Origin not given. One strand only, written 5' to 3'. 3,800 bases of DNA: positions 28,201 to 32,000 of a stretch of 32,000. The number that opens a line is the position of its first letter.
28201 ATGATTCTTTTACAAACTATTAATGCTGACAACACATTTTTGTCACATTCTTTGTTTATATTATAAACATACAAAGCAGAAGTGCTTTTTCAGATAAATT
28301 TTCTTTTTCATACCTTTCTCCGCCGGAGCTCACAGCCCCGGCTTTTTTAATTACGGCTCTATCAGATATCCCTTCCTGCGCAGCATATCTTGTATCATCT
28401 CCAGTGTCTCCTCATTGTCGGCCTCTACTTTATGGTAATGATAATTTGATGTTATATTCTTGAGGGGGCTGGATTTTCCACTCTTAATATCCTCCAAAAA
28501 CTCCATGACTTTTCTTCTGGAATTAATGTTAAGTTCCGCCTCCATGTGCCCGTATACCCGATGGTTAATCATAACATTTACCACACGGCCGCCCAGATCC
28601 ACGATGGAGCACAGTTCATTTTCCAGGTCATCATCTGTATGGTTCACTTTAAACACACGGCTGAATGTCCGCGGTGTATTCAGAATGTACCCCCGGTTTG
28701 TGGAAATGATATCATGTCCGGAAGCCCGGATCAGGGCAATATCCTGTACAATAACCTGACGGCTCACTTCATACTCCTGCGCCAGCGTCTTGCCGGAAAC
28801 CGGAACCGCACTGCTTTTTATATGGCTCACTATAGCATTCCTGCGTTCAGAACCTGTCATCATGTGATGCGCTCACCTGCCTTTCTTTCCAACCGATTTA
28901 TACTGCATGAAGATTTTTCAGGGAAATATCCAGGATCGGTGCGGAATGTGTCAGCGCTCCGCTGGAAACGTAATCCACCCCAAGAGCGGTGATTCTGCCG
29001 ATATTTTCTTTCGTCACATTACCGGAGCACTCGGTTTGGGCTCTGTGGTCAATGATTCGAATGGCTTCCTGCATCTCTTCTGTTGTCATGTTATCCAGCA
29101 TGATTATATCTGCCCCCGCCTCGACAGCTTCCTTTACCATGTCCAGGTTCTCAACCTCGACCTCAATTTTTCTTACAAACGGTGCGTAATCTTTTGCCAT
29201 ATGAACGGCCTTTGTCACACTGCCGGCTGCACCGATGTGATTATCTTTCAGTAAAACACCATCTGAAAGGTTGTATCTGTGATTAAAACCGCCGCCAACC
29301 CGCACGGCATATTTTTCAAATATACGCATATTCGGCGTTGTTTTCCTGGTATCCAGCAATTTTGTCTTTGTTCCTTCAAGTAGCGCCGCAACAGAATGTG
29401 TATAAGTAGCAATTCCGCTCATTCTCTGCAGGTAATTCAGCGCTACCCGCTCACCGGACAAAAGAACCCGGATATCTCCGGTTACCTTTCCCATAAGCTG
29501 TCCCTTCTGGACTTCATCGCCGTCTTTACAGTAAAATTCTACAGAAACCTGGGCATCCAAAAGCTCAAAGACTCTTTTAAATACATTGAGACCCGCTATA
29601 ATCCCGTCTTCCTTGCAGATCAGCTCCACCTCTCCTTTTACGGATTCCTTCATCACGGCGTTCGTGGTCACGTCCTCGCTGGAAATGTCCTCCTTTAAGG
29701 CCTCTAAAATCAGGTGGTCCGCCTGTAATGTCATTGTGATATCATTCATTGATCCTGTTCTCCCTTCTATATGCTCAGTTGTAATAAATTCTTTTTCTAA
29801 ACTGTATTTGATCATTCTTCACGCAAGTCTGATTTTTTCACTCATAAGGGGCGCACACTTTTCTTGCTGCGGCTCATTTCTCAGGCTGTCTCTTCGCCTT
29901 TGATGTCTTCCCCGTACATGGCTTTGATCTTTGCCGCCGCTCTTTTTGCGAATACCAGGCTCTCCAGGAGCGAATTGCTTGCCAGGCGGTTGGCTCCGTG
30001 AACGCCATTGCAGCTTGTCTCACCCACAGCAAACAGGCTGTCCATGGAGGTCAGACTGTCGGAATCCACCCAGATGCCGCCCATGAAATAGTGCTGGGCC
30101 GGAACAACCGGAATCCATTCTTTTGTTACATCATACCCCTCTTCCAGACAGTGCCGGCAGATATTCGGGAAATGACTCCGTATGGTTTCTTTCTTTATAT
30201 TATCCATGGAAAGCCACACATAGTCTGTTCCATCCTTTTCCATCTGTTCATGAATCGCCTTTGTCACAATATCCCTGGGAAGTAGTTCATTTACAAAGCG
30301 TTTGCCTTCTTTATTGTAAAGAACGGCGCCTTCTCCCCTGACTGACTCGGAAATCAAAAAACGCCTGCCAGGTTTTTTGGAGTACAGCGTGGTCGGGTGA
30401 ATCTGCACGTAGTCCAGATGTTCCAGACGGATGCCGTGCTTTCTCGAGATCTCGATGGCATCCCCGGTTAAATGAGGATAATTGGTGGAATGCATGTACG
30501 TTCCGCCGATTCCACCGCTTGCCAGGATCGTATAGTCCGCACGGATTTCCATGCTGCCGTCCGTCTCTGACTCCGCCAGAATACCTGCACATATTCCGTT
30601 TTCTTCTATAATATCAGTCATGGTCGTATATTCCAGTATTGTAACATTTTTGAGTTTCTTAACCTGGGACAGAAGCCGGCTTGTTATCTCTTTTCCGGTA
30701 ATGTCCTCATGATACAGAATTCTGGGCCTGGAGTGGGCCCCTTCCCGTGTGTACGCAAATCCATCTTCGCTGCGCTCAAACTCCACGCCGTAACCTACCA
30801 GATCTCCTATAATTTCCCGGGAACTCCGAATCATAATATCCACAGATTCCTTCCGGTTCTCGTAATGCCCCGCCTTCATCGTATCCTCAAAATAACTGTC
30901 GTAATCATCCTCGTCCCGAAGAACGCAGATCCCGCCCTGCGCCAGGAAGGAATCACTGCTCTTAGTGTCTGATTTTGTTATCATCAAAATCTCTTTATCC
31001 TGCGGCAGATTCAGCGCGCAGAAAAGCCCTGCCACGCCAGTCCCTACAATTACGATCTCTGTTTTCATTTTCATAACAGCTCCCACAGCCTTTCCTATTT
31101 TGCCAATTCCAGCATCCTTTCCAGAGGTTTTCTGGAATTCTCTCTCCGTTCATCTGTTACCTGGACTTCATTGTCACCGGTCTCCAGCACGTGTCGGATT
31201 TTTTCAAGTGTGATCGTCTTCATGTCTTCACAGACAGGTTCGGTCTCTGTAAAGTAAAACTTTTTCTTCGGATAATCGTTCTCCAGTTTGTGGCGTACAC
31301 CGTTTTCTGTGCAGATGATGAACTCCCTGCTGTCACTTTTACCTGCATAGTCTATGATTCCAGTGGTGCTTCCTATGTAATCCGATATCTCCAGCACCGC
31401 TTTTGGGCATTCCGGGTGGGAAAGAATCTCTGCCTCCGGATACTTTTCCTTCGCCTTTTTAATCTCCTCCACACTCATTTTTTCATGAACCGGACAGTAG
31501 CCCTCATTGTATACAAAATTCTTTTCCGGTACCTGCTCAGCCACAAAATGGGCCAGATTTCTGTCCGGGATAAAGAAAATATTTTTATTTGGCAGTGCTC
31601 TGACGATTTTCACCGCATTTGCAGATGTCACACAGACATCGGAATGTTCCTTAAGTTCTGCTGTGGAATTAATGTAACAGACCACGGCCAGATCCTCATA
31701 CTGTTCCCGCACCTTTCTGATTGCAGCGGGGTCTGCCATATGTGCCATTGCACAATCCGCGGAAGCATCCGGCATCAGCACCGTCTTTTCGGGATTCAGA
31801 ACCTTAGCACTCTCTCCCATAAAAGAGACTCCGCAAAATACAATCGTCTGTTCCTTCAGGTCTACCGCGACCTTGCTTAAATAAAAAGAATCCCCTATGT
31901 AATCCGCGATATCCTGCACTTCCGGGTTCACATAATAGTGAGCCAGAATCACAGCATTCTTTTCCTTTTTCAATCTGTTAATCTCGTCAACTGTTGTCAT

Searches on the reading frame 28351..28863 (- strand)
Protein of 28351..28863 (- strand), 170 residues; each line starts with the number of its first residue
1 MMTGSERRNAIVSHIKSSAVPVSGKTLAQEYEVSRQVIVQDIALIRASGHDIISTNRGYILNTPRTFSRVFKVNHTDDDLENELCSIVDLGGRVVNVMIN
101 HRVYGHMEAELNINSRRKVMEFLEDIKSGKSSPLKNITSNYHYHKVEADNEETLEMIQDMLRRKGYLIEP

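Call 31: search_protein_families(library=pfam, proteins=[window:28351-28863:-], max_evalue=0.00001)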
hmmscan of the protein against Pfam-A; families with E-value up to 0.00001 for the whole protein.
window:28351-28863:- (170 aa): 2 families
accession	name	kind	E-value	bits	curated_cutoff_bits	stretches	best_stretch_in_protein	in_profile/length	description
PF02829.19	3H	-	5.7e-36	123.1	25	1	71-167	1-97/97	3H domain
PF08279.18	HTH_11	-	2.4e-14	53.4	25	1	7-60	1-55/55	HTH domain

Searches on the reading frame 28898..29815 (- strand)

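Call 31: search_protein_families(library=pfam, proteins=[window:28898-29815:-], max_evalue=0.00001)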
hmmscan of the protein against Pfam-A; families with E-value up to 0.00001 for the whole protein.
window:28898-29815:- (305 aa): 2 families
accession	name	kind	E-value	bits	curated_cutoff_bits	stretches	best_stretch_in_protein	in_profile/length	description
PF01729.25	QRPTase_C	-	8.1e-62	208.3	23.1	1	135-300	1-169/169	Quinolinate phosphoribosyl transferase, C-terminal domain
PF02749.22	QRPTase_N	-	3.1e-22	79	27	1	48-133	1-82/82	Quinolinate phosphoribosyl transferase, N-terminal domain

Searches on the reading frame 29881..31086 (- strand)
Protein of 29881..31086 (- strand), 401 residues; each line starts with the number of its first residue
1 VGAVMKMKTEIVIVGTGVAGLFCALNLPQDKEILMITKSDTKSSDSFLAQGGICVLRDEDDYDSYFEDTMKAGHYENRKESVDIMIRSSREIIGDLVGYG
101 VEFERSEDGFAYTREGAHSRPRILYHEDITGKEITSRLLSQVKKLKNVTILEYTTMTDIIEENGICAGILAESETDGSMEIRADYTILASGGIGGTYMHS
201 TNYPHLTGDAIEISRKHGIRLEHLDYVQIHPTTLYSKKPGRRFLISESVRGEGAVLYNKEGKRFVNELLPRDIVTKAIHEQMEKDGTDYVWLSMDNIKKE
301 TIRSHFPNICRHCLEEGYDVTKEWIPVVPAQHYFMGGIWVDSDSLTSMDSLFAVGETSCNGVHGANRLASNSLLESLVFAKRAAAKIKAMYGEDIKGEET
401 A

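Call 31: search_protein_families(library=pfam, proteins=[window:29881-31086:-], max_evalue=0.00001)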
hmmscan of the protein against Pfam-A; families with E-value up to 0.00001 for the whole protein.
window:29881-31086:- (401 aa): 4 families
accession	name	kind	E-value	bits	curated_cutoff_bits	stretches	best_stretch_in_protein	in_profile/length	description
PF00890.30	FAD_binding_2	-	9e-85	285.8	20.4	1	11-373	2-414/414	FAD binding domain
PF03486.20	HI0933_like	-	7.1e-08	32.6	50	1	10-356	2-218/244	HI0933-like protein Rossmann domain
PF01266.30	DAO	-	5.8e-07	29.8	27.9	0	11-126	2-107/353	FAD dependent oxidoreductase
PF07992.20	Pyr_redox_2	-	3.6e-06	27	26.1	0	10-192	2-109/291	Pyridine nucleotide-disulphide oxidoreductase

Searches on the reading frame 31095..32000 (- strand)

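Call 31: search_protein_families(library=pfam, proteins=[window:31095-32000:-], max_evalue=0.00001)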
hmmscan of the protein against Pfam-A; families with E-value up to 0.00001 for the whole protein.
window:31095-32000:- (301 aa): 1 family
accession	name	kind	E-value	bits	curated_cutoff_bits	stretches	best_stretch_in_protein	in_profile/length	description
PF02445.21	NadA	-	1.7e-122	408.6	27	1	6-298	2-295/295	Quinolinate synthetase A protein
